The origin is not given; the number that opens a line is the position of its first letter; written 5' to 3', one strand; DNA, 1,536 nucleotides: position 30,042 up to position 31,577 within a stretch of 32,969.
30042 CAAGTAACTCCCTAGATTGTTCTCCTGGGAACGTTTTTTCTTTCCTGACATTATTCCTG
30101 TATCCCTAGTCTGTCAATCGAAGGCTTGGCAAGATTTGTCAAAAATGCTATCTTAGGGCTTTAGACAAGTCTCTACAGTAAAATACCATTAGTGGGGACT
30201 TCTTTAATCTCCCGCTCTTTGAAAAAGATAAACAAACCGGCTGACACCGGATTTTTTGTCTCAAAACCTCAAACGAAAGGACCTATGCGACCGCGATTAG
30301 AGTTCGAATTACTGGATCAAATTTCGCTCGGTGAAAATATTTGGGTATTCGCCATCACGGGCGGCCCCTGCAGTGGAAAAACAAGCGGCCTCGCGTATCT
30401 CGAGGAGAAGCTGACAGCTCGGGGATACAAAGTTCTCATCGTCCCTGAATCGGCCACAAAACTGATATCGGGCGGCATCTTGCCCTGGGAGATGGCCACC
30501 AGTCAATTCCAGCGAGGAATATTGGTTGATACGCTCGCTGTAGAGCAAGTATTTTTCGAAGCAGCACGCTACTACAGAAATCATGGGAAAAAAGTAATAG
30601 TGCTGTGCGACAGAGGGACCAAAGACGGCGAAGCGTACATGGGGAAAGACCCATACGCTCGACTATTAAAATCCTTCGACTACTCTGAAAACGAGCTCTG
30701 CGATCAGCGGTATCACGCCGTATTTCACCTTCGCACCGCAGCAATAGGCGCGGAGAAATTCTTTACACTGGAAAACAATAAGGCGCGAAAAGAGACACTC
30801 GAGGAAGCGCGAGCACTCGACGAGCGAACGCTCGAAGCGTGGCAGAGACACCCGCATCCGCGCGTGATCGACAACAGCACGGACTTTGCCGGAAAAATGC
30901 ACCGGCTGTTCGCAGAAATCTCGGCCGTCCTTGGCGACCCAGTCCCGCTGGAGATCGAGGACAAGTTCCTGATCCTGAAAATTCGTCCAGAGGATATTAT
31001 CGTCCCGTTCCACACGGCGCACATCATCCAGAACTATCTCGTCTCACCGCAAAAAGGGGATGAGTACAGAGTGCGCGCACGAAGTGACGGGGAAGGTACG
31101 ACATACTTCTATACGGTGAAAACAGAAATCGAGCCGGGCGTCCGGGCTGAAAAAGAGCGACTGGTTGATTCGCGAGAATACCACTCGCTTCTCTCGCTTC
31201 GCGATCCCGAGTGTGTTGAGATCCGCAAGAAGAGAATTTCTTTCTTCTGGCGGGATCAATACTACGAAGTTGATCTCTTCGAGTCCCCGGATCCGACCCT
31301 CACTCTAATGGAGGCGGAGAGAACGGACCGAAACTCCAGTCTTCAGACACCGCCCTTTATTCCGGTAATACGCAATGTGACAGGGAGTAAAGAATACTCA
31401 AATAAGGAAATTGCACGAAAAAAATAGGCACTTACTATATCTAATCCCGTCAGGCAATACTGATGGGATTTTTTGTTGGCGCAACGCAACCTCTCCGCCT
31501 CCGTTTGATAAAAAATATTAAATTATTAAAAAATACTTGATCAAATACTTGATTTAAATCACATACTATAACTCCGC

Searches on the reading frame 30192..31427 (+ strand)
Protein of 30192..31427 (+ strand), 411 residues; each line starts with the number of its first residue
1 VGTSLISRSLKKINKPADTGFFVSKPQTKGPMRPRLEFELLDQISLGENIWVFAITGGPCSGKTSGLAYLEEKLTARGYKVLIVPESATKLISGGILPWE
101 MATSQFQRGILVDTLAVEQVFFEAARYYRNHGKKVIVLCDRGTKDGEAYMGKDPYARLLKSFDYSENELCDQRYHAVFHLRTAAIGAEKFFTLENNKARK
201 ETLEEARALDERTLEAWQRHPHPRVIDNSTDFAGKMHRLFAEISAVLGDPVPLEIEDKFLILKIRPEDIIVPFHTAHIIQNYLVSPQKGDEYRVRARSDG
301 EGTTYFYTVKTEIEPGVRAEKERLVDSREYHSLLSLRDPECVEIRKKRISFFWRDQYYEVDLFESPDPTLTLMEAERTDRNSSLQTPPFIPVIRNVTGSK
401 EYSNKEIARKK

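Call 3: search_protein_families(library=pfam, proteins=[window:30192-31427:+], max_evalue=0.1)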
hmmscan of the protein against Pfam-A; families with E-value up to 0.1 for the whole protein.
window:30192-31427:+ (411 aa): 4 families
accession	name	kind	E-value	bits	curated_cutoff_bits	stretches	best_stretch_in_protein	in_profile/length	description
PF13521.12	AAA_28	-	6.8e-23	82.1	27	1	53-233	2-162/164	AAA domain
PF02223.23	Thymidylate_kin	-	0.0074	16.4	27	1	61-215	7-161/185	Thymidylate kinase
PF08433.16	KTI12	-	0.012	15.5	22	1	55-89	6-40/271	Chromatin associated protein KTI12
PF03308.22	MeaB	-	0.088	12.2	23.1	0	49-95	32-78/273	Methylmalonyl Co-A mutase-associated GTPase MeaB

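Call 4: search_protein_families(library=ncbifam, proteins=[window:30192-31427:+], max_evalue=0.1)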
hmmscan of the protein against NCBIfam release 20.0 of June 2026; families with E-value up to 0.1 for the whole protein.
window:30192-31427:+ (411 aa): 2 families
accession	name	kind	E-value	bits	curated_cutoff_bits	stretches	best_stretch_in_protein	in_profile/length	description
TIGR00750.1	lao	equivalog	0.033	13.3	240.75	1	40-96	23-80/300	methylmalonyl Co-A mutase-associated GTPase MeaB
TIGR00176.1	mobB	equivalog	0.051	13.6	76.2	1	52-84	1-33/155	molybdopterin-guanine dinucleotide biosynthesis protein B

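Call 6: search_protein_families(library=padloc, proteins=[window:30192-31427:+], max_evalue=0.1)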
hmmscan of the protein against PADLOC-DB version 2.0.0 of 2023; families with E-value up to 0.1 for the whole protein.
window:30192-31427:+ (411 aa): 1 family
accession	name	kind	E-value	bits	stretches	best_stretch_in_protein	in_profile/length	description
PDLC04140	mad8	-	0.0059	14.2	1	54-161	31-101/314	mads_8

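Call 7: search_protein_families(library=phrogs, proteins=[window:30192-31427:+], max_evalue=0.1)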
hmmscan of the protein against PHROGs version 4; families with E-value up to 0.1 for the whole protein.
window:30192-31427:+ (411 aa): 1 family
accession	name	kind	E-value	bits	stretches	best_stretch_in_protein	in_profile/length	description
phrog_2107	-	other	1.8e-05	25.6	1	53-217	6-165/201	thymidylate kinase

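Call 8: search_solved_structures(query=window:30192-31427:+, max_evalue=1, show_alignments=3)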
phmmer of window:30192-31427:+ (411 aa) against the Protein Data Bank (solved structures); distinct sequences matched with E-value up to 1: 2.
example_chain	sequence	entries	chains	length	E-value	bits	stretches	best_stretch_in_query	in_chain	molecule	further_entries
3typ_A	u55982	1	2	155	2.5e-06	30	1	253-408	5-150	Uncharacterized protein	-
2fbl_A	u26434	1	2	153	3.3e-06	29.7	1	254-408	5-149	hypothetical protein NE1496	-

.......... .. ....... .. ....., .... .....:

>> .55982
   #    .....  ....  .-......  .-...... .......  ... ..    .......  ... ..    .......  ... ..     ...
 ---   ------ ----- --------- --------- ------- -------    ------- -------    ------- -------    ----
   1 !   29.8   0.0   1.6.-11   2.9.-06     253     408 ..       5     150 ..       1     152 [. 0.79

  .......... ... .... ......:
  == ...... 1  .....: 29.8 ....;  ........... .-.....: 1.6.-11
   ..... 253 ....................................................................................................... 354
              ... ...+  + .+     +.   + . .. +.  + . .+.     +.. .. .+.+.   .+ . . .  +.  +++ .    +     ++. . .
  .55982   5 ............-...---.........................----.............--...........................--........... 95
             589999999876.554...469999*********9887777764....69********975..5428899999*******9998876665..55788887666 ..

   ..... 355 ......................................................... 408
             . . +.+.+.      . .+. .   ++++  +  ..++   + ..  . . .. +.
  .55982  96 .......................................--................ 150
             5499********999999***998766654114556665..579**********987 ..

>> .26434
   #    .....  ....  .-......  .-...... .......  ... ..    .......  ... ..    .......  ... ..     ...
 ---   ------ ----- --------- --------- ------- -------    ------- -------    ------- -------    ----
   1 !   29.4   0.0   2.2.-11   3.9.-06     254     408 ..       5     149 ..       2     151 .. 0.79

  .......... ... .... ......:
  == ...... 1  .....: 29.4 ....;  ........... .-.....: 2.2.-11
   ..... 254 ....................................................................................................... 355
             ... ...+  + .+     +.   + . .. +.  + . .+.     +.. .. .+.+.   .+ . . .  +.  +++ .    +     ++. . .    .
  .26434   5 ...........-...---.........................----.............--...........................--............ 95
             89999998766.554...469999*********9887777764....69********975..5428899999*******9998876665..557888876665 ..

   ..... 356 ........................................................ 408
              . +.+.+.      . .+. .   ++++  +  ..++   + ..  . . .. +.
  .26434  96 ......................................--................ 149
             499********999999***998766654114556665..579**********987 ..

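Call 11: find_homologous_proteins(query=window:30192-31427:+, max_evalue=0.001)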
Query window:30192-31427:+ (411 aa): 3561 proteins with E <= 0.001 among 8000 candidates; the best 120 are listed.
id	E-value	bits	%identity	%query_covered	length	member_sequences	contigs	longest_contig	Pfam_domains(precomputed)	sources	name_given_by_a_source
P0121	2.6e-255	865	100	92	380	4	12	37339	PF13521.13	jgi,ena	-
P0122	1.0e-225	767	89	92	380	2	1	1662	PF13521.13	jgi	-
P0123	4.1e-146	505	60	91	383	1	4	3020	PF13521.13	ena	-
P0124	4.6e-145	502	60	89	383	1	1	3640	PF13521.13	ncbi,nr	ncbi:MAG: AAA family ATPase [Patescibacteria group bacterium]|nr:AAA family ATPase [Patescibacteria 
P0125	6.3e-145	501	61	91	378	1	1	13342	PF13521.13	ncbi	-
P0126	8.6e-145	501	60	90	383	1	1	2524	PF13521.13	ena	-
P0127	8.0e-143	494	60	90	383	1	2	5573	PF13521.13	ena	-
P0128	4.1e-142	492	59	90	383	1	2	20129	PF13521.13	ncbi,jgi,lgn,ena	-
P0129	8.7e-142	491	59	90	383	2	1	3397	PF13521.13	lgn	-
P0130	1.3e-141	490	60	89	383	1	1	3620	PF13521.13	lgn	-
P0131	1.3e-141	490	61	89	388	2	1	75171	PF13521.13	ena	-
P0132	7.1e-141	488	59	89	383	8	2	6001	PF13521.13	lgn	-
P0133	1.3e-140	487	60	89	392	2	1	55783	PF13521.13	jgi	jgi:CYTH domain-containing protein/predicted ATPase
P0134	1.4e-138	480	58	89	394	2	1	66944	PF13521.13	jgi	jgi:CYTH domain-containing protein/predicted ATPase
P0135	2.1e-138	480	58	90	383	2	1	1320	PF13521.13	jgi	jgi:CYTH domain-containing protein/predicted ATPase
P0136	2.2e-138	480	59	89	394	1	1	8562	PF13521.13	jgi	-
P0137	7.4e-138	478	59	86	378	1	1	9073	PF13521.13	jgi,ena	-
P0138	1.1e-137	478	57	89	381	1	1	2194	PF13521.13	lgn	-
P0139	1.4e-136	474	59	89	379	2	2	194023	PF13521.13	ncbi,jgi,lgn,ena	ncbi:MAG: AAA family ATPase [Candidatus Paceibacterota bacterium]|jgi:CYTH domain-containing protein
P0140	2.5e-136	473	58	90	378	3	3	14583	PF13521.13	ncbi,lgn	-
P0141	1.0e-135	471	58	92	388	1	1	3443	PF13521.13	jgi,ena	-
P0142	1.6e-135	470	57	90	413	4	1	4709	PF13521.13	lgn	-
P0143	1.7e-135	470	57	89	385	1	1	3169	PF13521.13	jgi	jgi:CYTH domain-containing protein/predicted ATPase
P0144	3.7e-134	466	56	89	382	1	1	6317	PF13521.13,PF08433.17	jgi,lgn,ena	-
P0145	1.6e-133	464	58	89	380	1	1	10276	PF13521.13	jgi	jgi:CYTH domain-containing protein/predicted ATPase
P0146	3.9e-133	462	58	89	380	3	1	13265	PF13521.13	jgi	-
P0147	4.5e-133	462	57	91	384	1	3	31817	PF13521.13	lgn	-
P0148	5.0e-133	462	59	89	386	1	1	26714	PF13521.13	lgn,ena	-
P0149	8.0e-133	461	57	91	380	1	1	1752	PF13521.13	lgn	-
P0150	2.7e-132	460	57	90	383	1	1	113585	PF13521.13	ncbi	-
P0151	4.0e-132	459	57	89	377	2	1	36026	PF13521.13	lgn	-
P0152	1.8e-131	457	58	91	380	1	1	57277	PF13521.13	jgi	-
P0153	1.9e-131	457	56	89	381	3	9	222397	PF13521.13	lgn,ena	-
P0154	6.2e-131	455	54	89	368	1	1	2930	PF13521.13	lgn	-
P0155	9.2e-131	455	56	89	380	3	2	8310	PF13521.13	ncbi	-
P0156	2.2e-129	450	56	89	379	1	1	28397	PF13521.13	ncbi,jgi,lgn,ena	ncbi:MAG: AAA family ATPase [bacterium]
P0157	4.2e-129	449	57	90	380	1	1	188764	PF13521.13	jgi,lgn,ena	-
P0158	6.0e-129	449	55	92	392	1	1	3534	PF13521.13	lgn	-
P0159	1.0e-128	448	57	89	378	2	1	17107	PF13521.13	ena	-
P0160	2.7e-128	447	54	90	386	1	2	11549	PF13521.13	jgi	jgi:CYTH domain-containing protein/predicted ATPase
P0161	9.0e-128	445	55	90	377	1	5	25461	PF13521.13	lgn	-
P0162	1.7e-127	444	55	90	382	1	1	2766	PF13521.13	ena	-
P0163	3.4e-127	443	55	92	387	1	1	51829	PF13521.13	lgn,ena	-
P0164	8.9e-127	442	56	90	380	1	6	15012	PF13521.13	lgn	-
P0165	1.1e-126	441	55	89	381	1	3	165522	PF13521.13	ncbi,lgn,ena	ncbi:MAG: AAA family ATPase [Patescibacteria group bacterium]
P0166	3.8e-126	439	54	89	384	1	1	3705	PF13521.13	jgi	jgi:CYTH domain-containing protein/predicted ATPase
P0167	5.1e-126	439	55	90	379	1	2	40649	PF13521.13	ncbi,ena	-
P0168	5.5e-126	439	56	90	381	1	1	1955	PF13521.13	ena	-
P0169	2.9e-125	437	54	91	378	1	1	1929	PF13521.13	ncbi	-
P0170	5.0e-125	436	55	89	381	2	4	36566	PF02223.24,PF13521.13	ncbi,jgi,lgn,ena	ncbi:MAG: AAA family ATPase [bacterium]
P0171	2.8e-124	433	55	89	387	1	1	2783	PF13521.13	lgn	-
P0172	4.5e-124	433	55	91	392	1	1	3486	PF13521.13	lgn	-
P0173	7.0e-124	432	54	89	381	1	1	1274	PF13521.13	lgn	-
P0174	7.2e-124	432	54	89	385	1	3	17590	PF13521.13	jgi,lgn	jgi:CYTH domain-containing protein/thymidylate kinase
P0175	9.4e-124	432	54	89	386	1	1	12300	PF13521.13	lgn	-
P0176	9.8e-124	432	54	89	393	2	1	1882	PF13521.13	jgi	-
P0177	7.4e-123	429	54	91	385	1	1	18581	PF13521.13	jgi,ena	-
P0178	7.7e-123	429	52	90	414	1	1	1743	PF13521.13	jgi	jgi:CYTH domain-containing protein/thymidylate kinase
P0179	1.1e-121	425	54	90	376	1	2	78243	PF02223.24,PF13521.13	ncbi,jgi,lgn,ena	ncbi:MAG: AAA family ATPase [bacterium]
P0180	2.0e-121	424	55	89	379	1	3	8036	PF13521.13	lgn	-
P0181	2.0e-121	424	55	89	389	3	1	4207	PF13521.13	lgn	-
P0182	3.9e-121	423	51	90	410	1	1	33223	PF13521.13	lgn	-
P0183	4.2e-121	423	54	89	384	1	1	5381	PF01928.27,PF13521.13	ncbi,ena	-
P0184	9.0e-121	422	54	91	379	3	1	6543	PF13521.13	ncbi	-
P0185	1.3e-120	421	53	89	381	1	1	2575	PF13521.13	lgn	-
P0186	1.4e-120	421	51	90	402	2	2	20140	PF13521.13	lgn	-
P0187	2.4e-120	420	54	91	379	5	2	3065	PF13521.13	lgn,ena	-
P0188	2.7e-120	420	55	89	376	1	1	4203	PF13521.13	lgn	-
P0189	5.2e-120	419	53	88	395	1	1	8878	PF13521.13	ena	-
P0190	3.4e-119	417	53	89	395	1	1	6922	PF13521.13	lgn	-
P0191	4.0e-119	416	54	91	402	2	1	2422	PF13521.13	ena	-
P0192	1.3e-118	415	53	88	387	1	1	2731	PF13521.13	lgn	-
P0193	2.0e-118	414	55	82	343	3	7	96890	PF13521.13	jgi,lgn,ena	-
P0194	2.6e-118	414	53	91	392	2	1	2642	PF13521.13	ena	-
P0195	5.7e-118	413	51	90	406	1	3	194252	PF13521.13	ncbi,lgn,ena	-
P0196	8.6e-118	412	54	90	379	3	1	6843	PF02223.24,PF13521.13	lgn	-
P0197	3.4e-117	410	55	89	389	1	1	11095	PF13521.13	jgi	jgi:CYTH domain-containing protein/predicted ATPase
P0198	7.1e-117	409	54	89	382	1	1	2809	PF13521.13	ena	-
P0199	7.4e-117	409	52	89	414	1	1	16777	PF13521.13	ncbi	-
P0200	8.3e-117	409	55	89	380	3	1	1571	PF13521.13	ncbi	-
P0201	9.0e-117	409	54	89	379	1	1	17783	PF02223.24,PF13521.13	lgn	-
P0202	1.0e-115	405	53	89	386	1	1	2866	PF13521.13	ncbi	-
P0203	1.2e-114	402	51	93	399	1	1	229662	PF13521.13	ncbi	-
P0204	1.4e-113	398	50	97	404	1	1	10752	PF13521.13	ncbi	-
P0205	2.3e-111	391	48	91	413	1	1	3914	PF13521.13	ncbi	-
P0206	5.3e-111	390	50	93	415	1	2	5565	PF13521.13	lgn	-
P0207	5.2e-110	386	49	89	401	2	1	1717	PF13521.13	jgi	-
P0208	5.5e-110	386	64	65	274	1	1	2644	PF13521.13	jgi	jgi:CYTH domain-containing protein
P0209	5.8e-110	386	52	90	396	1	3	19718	PF13521.13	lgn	-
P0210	1.5e-109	385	51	89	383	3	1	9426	PF13521.13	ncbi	-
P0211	1.6e-109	385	47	91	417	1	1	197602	PF13521.13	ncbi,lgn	-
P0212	2.1e-109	384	48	91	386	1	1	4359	PF13521.13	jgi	jgi:CYTH domain-containing protein/thymidylate kinase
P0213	2.2e-108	381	51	89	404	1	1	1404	PF13521.13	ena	-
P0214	3.0e-108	381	52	90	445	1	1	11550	PF13521.13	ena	-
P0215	3.5e-106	374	56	75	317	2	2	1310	PF13521.13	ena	-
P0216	3.8e-105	370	48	91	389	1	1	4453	PF13521.13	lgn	-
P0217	1.8e-101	358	45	90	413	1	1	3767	PF13521.13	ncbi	-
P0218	3.3e-101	357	52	77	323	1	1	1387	PF13521.13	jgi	jgi:CYTH domain-containing protein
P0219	2.8e-100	354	47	89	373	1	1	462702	PF01928.27,PF13521.13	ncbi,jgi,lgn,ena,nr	ncbi:MAG TPA: AAA family ATPase [Candidatus Paceibacterota bacterium]|nr:AAA family ATPase [Candidat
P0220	1.1e-94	336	46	88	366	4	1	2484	PF01928.27,PF13521.13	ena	-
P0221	1.1e-94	336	45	93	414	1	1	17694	PF13521.13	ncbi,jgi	ncbi:MAG: hypothetical protein RIQ72_237 [Candidatus Parcubacteria bacterium]|jgi:CYTH domain-contai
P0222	7.9e-92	326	44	93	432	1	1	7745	PF13521.13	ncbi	-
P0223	7.5e-91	323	46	89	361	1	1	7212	PF01928.27,PF13521.13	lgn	-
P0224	3.7e-90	321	55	66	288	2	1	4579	PF13521.13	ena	-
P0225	3.8e-90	321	45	89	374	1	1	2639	PF13521.13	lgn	-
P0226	5.4e-90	320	46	87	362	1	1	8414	PF13521.13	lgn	-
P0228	2.3e-89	318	46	89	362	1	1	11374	PF13521.13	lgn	-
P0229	2.5e-89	318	45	92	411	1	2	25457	PF13521.13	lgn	-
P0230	1.4e-87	313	47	87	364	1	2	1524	PF01928.27,PF13521.13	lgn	-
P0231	1.8e-87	312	44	88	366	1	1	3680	PF13521.13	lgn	-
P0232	8.4e-87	310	44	87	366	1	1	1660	PF13521.13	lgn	-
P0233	9.1e-87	310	44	89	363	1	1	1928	PF13521.13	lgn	-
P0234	1.1e-86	310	43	89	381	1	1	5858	PF13521.13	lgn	-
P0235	1.9e-86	309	45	86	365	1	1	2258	PF13521.13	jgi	jgi:CYTH domain-containing protein/predicted ATPase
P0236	6.3e-86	307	43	89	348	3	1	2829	PF13521.13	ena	-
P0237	6.5e-86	307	43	88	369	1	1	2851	PF13521.13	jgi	jgi:CYTH domain-containing protein/predicted ATPase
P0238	6.9e-86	307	44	87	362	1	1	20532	PF13521.13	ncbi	-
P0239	9.1e-86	307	43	90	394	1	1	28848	PF01928.27,PF13521.13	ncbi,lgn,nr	ncbi:MAG: hypothetical protein BMS9Abin13_143 [Patescibacteria group bacterium]|nr:MAG: hypothetical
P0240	1.8e-85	306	44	88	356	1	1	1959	PF13604.13,PF13521.13,PF08433.17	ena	-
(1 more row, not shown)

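Call 26: find_encoding_contigs(protein=P0121, flank=10000, max_places=6)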
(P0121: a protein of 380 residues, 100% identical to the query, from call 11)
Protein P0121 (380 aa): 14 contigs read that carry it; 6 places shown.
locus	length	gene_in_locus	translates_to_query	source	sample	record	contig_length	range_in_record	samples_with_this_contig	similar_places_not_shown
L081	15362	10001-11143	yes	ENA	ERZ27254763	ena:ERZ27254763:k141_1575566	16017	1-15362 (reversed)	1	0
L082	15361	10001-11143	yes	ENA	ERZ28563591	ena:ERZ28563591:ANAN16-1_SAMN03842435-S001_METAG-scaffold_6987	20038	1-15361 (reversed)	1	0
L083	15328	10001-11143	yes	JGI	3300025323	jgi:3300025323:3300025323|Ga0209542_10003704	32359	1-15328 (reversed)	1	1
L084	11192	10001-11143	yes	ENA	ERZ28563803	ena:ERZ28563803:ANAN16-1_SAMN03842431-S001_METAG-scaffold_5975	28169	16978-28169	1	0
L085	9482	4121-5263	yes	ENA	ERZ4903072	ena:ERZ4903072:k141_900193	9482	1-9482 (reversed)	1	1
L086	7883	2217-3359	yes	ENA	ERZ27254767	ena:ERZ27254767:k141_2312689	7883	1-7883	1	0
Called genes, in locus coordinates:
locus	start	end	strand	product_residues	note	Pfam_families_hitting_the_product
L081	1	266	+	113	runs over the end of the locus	-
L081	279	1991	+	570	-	PF03717:PBP_dimer (weak), PF00905:Transpeptidase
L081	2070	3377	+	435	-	PF08245:Mur_ligase_M, PF02875:Mur_ligase_C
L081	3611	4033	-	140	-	-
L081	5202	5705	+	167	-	PF00300:His_Phos_1 (weak)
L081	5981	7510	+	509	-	PF13641:Glyco_tranf_2_3, PF13506:Glyco_transf_21, PF13632:Glyco_trans_2_3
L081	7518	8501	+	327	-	PF02156:Glyco_hydro_26 (weak)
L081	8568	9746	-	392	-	-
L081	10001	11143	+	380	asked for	PF13521:AAA_28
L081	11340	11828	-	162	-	-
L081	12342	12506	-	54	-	-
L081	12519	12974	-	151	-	PF09424:YqeY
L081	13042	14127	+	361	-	PF02646:RmuC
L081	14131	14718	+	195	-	PF00218:IGPS (weak)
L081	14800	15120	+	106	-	PF00829:Ribosomal_L21p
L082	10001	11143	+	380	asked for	PF13521:AAA_28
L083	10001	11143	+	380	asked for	PF13521:AAA_28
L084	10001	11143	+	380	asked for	PF13521:AAA_28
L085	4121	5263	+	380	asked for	PF13521:AAA_28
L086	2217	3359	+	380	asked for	PF13521:AAA_28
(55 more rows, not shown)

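Call 31: find_related_loci(query=A2, collection=metagenome_contigs, flank=10000)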
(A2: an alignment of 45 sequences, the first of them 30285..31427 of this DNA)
Query A2 (380 aa) in metagenome_contigs; peptide patterns used: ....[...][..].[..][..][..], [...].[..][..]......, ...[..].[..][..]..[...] (x = any residue, [..] = any of these).
599 stretches matched a pattern (row limit reached: there are more); 534 encode a relative of the query (tblastn E <= 1e-3); the best 80 are kept; 80 distinct loci.
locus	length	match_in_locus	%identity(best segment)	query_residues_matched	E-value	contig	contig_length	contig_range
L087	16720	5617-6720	59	13-380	2e-149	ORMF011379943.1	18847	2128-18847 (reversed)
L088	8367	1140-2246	56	13-379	8e-138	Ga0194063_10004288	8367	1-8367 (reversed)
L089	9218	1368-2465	55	14-377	7e-132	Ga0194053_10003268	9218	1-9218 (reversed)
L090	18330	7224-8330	54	13-380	2e-127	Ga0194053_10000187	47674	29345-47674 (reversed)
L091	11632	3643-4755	51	13-379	9e-114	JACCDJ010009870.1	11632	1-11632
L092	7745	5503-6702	44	3-380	1e-99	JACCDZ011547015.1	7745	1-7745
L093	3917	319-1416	43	13-378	2e-89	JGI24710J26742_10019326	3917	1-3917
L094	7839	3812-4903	42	15-378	8e-88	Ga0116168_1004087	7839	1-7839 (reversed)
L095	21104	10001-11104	47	14-379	6e-103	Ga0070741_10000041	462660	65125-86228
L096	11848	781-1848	44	22-378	3e-85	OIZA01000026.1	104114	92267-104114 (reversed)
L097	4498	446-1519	42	23-380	4e-85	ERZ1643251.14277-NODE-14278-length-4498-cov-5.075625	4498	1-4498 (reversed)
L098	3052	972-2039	43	22-379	5e-85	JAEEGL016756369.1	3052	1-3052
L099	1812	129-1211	41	18-380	2e-87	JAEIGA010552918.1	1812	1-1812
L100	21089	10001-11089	41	12-379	3e-82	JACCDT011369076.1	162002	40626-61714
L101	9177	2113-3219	43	17-380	7e-82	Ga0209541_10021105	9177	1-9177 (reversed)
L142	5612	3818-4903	38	18-379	5e-75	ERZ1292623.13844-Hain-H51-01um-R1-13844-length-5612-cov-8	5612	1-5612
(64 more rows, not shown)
